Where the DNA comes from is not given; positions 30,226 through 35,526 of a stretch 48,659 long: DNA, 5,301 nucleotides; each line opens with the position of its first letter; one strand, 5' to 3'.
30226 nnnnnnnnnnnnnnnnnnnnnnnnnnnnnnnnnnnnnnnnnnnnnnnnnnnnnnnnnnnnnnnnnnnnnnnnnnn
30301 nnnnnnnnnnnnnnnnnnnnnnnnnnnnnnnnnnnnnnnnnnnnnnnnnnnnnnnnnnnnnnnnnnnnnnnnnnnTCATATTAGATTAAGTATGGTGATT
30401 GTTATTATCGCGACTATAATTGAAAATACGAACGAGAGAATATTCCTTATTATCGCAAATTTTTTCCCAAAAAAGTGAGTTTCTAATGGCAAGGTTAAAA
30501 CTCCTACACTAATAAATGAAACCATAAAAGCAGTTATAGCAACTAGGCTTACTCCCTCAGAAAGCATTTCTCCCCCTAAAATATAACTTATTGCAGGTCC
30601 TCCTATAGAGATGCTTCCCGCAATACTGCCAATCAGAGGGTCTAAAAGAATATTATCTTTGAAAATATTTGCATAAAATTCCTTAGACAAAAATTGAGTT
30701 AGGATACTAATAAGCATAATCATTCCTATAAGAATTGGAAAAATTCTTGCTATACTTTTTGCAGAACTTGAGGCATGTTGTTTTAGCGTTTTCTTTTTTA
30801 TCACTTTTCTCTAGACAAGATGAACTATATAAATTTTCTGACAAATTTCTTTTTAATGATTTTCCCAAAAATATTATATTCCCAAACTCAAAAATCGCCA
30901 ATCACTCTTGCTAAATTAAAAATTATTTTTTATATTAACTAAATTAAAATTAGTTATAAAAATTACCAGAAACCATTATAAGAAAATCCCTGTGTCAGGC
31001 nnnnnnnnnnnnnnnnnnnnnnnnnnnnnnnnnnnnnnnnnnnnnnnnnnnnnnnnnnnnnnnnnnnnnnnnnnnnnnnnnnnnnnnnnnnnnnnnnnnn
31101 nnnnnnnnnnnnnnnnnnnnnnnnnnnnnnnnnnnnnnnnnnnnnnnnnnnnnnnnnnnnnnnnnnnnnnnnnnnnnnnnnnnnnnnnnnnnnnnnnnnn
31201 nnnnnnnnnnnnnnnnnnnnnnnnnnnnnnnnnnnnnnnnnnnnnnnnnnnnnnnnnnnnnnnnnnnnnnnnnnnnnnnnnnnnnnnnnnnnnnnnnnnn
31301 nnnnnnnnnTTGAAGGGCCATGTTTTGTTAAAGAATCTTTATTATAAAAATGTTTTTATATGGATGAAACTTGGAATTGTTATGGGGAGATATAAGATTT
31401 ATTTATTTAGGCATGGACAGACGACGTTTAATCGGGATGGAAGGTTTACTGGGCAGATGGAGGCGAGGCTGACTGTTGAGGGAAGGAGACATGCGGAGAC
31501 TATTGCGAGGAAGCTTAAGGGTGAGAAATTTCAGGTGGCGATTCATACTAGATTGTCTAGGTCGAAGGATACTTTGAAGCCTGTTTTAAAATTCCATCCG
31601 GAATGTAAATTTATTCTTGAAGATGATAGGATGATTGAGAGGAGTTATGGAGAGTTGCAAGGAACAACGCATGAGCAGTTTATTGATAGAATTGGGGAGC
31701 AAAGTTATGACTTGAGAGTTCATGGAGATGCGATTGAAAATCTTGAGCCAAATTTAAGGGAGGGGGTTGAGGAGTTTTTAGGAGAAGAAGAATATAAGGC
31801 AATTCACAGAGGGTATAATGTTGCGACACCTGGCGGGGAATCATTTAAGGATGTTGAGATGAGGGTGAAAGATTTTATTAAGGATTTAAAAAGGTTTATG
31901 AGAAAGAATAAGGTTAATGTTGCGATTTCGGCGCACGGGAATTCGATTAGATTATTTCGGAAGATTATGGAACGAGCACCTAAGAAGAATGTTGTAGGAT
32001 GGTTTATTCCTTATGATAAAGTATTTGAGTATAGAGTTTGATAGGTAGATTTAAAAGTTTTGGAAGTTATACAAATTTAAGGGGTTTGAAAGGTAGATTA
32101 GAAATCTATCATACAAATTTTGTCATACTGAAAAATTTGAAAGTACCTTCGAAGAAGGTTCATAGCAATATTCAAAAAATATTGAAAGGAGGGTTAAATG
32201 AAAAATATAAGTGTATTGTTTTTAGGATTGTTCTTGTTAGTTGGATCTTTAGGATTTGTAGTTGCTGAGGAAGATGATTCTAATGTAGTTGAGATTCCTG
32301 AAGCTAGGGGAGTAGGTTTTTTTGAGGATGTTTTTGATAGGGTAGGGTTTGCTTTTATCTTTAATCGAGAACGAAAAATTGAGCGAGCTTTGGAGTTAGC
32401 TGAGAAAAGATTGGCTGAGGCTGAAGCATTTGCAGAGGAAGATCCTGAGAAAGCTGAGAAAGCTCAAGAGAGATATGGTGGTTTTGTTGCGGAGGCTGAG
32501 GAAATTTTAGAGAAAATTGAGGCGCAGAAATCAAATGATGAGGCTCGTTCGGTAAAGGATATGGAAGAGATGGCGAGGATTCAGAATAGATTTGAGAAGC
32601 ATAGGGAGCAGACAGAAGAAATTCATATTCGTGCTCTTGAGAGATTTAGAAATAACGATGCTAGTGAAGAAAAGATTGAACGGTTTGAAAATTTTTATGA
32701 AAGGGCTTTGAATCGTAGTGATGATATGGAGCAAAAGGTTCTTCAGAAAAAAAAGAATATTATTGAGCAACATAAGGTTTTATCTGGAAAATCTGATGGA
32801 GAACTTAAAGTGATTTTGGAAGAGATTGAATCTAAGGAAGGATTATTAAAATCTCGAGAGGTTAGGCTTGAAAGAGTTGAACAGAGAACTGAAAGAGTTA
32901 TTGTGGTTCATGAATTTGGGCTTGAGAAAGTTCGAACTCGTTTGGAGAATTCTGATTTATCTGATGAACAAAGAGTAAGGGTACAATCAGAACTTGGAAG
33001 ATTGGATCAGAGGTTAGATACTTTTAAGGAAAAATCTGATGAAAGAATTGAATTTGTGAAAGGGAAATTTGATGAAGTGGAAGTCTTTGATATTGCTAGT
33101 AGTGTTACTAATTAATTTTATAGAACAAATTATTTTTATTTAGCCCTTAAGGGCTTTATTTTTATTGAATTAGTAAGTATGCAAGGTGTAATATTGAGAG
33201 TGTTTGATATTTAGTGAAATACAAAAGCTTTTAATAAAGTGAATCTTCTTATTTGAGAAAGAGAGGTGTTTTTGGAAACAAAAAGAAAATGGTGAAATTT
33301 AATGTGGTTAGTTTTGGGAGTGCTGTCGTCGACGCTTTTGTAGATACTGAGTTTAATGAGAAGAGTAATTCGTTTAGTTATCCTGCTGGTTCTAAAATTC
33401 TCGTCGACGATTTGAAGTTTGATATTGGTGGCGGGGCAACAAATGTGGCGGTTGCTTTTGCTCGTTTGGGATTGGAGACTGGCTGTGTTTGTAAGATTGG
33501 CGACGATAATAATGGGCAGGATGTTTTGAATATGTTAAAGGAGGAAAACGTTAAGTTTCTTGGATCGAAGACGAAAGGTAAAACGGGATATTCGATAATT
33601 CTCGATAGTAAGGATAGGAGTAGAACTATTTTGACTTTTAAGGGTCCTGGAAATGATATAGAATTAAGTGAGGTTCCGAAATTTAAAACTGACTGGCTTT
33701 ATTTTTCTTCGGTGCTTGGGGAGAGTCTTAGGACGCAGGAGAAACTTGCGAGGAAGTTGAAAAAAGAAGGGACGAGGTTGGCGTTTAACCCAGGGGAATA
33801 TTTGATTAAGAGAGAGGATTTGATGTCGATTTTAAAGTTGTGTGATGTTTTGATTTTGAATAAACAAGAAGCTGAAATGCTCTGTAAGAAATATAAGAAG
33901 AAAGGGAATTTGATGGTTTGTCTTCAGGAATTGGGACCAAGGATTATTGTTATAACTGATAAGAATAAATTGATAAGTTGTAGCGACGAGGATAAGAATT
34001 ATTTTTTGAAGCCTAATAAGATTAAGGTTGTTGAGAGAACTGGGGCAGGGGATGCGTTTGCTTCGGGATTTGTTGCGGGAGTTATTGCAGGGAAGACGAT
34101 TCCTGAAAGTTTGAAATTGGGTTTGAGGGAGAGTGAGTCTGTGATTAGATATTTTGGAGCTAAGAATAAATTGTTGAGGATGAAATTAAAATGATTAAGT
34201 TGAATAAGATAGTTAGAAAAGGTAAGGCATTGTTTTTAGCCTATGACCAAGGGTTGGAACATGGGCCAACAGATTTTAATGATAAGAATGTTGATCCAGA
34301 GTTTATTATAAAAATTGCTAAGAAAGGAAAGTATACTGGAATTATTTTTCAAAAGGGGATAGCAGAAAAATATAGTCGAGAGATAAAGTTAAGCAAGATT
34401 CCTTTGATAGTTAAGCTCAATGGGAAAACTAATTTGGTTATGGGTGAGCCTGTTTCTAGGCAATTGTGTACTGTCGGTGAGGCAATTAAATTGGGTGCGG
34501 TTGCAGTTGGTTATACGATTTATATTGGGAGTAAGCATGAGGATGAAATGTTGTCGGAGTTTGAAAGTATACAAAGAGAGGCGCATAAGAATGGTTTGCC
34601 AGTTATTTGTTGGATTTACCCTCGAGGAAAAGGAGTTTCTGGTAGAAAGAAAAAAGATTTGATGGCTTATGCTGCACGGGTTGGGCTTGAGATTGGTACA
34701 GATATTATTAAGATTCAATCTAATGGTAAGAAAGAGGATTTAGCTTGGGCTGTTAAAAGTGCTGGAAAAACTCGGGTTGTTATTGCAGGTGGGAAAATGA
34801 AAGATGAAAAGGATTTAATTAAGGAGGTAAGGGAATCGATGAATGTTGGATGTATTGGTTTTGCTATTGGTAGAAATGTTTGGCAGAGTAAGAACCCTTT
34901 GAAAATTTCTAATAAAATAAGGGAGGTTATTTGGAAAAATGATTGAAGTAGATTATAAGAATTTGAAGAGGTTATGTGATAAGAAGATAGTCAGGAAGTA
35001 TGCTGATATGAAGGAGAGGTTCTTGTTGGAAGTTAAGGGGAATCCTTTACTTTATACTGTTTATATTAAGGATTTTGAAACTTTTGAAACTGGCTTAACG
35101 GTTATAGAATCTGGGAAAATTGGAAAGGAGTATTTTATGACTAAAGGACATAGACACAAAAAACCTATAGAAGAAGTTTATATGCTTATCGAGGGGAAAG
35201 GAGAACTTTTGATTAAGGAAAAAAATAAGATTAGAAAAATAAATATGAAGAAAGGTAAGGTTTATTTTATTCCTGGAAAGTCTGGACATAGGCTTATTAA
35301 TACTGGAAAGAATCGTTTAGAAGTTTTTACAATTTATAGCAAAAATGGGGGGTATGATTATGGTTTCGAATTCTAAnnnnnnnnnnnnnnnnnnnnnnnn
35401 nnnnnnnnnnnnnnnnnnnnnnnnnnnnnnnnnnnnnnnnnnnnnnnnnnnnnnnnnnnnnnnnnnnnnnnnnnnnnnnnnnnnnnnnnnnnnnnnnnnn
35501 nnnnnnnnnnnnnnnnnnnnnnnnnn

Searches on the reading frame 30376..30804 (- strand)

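Call 64: search_protein_families(library=pfam, proteins=[window:30376-30804:-], max_evalue=0.001)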
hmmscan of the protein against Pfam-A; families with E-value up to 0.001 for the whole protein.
window:30376-30804:- (142 aa): 1 family
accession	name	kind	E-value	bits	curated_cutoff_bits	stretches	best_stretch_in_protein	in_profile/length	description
PF03773.19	ArsP_1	-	0.0005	19.8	32.3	1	19-136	14-132/294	Predicted permease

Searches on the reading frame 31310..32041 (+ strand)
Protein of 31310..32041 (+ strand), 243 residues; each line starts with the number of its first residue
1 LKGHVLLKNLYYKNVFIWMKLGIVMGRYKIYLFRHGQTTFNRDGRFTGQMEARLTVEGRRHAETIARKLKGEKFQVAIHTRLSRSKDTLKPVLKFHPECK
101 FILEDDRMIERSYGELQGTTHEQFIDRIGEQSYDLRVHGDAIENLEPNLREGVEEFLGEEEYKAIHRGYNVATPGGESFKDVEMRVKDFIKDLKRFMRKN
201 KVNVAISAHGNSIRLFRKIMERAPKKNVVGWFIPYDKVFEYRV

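Call 64: search_protein_families(library=pfam, proteins=[window:31310-32041:+], max_evalue=0.001)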
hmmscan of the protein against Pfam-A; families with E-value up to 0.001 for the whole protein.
window:31310-32041:+ (243 aa): 1 family
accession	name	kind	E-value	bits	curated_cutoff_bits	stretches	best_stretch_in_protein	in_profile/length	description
PF00300.27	His_Phos_1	-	1.5e-30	106.8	21.7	2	30-132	1-101/194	Histidine phosphatase superfamily (branch 1)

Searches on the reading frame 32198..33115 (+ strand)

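Call 64: search_protein_families(library=pfam, proteins=[window:32198-33115:+], max_evalue=0.001)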
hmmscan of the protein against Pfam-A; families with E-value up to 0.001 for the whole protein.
window:32198-33115:+ (305 aa): 1 family
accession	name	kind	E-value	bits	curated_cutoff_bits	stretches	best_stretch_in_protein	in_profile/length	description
PF18915.5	DUF5667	-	4.3e-05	24.3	27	0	43-130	12-80/99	Domain of unknown function (DUF5667)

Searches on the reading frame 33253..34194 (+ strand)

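Call 64: search_protein_families(library=pfam, proteins=[window:33253-34194:+], max_evalue=0.001)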
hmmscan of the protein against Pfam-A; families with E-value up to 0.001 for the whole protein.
window:33253-34194:+ (313 aa): 1 family
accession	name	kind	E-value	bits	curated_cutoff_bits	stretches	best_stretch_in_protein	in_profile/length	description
PF00294.29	PfkB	-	3.5e-41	141.9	25.8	1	17-305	3-297/302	pfkB family carbohydrate kinase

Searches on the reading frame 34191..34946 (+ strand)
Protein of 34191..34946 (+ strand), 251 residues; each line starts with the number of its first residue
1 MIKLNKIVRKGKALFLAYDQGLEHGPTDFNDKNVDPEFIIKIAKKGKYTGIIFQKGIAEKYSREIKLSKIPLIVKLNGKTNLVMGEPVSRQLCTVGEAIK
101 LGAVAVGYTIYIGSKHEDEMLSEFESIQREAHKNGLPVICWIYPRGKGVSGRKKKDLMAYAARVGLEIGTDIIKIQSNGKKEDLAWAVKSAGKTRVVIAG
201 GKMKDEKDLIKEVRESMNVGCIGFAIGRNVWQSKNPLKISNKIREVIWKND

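Call 64: search_protein_families(library=pfam, proteins=[window:34191-34946:+], max_evalue=0.001)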
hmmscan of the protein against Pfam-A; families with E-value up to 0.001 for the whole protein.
window:34191-34946:+ (251 aa): 1 family
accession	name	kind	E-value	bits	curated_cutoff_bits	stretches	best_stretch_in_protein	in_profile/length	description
PF01791.15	DeoC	-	3.1e-42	145.2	23.8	1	15-233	3-229/229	DeoC/LacD family aldolase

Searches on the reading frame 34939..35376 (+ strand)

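Call 64: search_protein_families(library=pfam, proteins=[window:34939-35376:+], max_evalue=0.001)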
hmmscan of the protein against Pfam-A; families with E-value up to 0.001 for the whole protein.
window:34939-35376:+ (145 aa): 2 families
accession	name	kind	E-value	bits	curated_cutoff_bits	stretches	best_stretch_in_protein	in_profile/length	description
PF06560.17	GPI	-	1.2e-16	61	20.7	1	49-141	50-152/182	Glucose-6-phosphate isomerase (GPI)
PF07883.17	Cupin_2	-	2.4e-08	34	27.2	1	70-133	13-70/70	Cupin domain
